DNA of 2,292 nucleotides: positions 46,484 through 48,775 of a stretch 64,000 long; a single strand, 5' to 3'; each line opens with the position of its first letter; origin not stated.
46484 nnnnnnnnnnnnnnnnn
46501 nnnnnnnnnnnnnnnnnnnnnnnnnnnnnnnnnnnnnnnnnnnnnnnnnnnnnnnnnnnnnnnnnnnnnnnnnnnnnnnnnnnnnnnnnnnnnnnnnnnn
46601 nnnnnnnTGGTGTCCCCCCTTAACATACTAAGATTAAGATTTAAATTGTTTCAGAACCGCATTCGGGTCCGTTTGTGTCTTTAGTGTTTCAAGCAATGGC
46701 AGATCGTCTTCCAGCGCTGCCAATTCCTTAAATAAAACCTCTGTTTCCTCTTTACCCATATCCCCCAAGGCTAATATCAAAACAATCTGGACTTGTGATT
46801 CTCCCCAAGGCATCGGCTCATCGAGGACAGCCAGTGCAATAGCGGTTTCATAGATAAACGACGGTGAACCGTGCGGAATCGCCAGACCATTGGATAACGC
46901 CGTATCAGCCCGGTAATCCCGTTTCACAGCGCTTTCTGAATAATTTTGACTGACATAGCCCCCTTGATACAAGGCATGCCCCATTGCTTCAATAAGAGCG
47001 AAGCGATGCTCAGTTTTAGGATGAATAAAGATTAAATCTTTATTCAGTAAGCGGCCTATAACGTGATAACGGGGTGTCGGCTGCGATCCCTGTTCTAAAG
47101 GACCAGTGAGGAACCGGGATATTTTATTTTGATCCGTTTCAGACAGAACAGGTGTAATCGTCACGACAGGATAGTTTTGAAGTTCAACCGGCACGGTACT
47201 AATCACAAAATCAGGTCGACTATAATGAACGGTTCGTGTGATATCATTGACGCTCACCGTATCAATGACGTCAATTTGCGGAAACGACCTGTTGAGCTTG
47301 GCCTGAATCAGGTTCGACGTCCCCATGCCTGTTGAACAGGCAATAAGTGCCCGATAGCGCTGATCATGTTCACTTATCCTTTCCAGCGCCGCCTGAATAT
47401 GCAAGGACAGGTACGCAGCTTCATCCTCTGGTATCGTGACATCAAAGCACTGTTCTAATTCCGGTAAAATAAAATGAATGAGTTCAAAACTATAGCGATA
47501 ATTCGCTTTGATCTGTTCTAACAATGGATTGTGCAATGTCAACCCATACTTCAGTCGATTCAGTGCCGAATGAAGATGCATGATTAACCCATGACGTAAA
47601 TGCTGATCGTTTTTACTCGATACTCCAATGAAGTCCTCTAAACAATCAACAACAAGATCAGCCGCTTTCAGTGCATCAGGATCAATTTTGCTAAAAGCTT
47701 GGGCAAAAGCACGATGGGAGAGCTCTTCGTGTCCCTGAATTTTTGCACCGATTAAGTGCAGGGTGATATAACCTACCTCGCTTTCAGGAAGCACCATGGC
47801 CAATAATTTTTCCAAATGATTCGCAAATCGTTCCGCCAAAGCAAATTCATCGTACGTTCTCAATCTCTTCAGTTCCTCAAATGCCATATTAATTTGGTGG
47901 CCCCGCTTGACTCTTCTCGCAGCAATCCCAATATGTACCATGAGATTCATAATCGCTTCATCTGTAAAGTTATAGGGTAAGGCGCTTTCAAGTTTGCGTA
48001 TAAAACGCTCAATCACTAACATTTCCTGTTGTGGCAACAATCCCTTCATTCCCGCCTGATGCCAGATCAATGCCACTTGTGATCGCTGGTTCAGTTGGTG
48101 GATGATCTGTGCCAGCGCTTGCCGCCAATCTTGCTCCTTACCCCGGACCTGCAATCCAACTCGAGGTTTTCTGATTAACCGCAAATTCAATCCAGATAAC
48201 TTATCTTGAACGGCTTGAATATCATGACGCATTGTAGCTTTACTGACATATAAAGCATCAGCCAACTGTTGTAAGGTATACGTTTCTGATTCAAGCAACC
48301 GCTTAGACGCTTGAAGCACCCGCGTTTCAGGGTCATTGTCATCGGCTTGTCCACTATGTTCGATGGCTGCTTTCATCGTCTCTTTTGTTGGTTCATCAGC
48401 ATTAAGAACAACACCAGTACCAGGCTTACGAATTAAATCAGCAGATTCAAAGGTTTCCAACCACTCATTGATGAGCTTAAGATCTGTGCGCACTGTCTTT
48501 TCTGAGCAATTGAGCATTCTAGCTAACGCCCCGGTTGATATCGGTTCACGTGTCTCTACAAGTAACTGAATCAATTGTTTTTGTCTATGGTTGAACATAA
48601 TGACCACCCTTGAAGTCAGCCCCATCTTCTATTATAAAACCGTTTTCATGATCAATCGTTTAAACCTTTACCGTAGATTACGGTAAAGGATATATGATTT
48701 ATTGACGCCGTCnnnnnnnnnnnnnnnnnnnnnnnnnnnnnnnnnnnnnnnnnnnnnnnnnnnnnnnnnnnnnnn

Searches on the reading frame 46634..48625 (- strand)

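Call 5: search_protein_families(library=pfam, proteins=[window:46634-48625:-])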
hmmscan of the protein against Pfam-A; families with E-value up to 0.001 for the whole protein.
window:46634-48625:- (663 aa): 9 families
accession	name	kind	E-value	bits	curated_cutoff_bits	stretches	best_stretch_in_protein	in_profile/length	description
PF00874.25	PRD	-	5.4e-40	136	23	2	328-413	6-90/90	PRD domain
PF00359.27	PTS_EIIA_2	-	1.3e-20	74.3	27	1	526-662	2-142/144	Phosphoenolpyruvate-dependent sugar phosphotransferase system, EIIA 2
PF08279.18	HTH_11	-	4.2e-16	59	25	1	14-71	1-53/55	HTH domain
PF05043.19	Mga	-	7.6e-11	42.9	21.1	1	105-171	20-83/87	Mga helix-turn-helix domain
PF08220.18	HTH_DeoR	-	1.4e-08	34.8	21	1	14-53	1-39/57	DeoR-like helix-turn-helix domain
PF08280.17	HTH_Mga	-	1.9e-07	31.4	23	1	13-55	5-46/59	M protein trans-acting positive regulator (MGA) HTH domain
PF02302.22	PTS_IIB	-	5.9e-05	24.1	23.6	1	425-497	1-82/90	PTS system, Lactose/Cellobiose specific IIB subunit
PF09182.16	PuR_N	-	0.0001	22.6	24.6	0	102-145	5-50/70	Bacterial purine repressor, N-terminal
PF21476.4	PF0610-like_N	-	0.00032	21.3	33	0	16-52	4-38/50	PF0610-like, N-terminal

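Call 6: search_protein_families(library=ncbifam, proteins=[window:46634-48625:-])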
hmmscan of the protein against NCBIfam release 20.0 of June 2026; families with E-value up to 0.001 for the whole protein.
window:46634-48625:- (663 aa): 17 families
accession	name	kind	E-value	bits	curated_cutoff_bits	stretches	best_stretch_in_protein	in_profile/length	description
NF053736.1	AcpB_EbpR_MafR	subfamily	6.2e-35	121.4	130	1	13-505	6-479/481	AcpB/EbpR/MafR family transcriptional regulator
NF047357.1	antiterm_GlcT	equivalog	1.8e-27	96.4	320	2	303-418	55-168/272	glucose PTS transporter transcription antiterminator GlcT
NF046042.1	LicT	equivalog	1.9e-23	83.1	300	2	303-413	55-163/273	BglG family transcription antiterminator LicT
TIGR00848.1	fruA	subfamily_domain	3.4e-13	49.6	103.5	1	526-629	1-109/129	fructose PTS transporter subunit IIA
NF007366.0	PRK09863.1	equivalog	8.7e-13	47.6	426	2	365-630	296-554/586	putative frv operon regulatory protein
NF007293.0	PRK09765.1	equivalog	3.8e-12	45.5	763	1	525-641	6-130/639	PTS 2-O-a-mannosyl-D-glycerate transporter subunit IIABC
NF007295.0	PRK09772.1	equivalog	1e-10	41.4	322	1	197-301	68-171/278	transcriptional antiterminator BglG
NF008319.0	PRK11109.1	equivalog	3.2e-09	36.6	302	1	532-617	9-97/376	fused PTS fructose transporter subunit IIA/HPr protein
NF041678.1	trans_antitermLacT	equivalog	6.8e-09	35.6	500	1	226-415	96-279/286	transcription antiterminator LacT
NF011663.0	PRK15083.1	subfamily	1.8e-08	32.9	589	1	527-660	497-633/639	PTS mannitol transporter subunit IICBA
NF008597.0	PRK11564.1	equivalog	3.2e-08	32.8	304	1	205-412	129-328/426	stationary phase inducible protein CsiE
NF007720.0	PRK10411.1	equivalog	2.4e-07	30.3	259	0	10-52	1-42/243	L-fucose operon activator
NF041397.1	TranRegGlpR_Halo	equivalog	4.2e-07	29.8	300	0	99-142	3-46/253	HTH-type transcriptional regulator GlpR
NF010351.0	PRK13779.1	equivalog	1.3e-06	27.6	766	1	532-617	9-97/503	bifunctional PTS system fructose-specific transporter subunit IIA/HPr protein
NF053704.1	TransRegCcpNBacil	equivalog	2.5e-06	27.1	260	0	9-52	1-43/208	transcriptional regulator CcpN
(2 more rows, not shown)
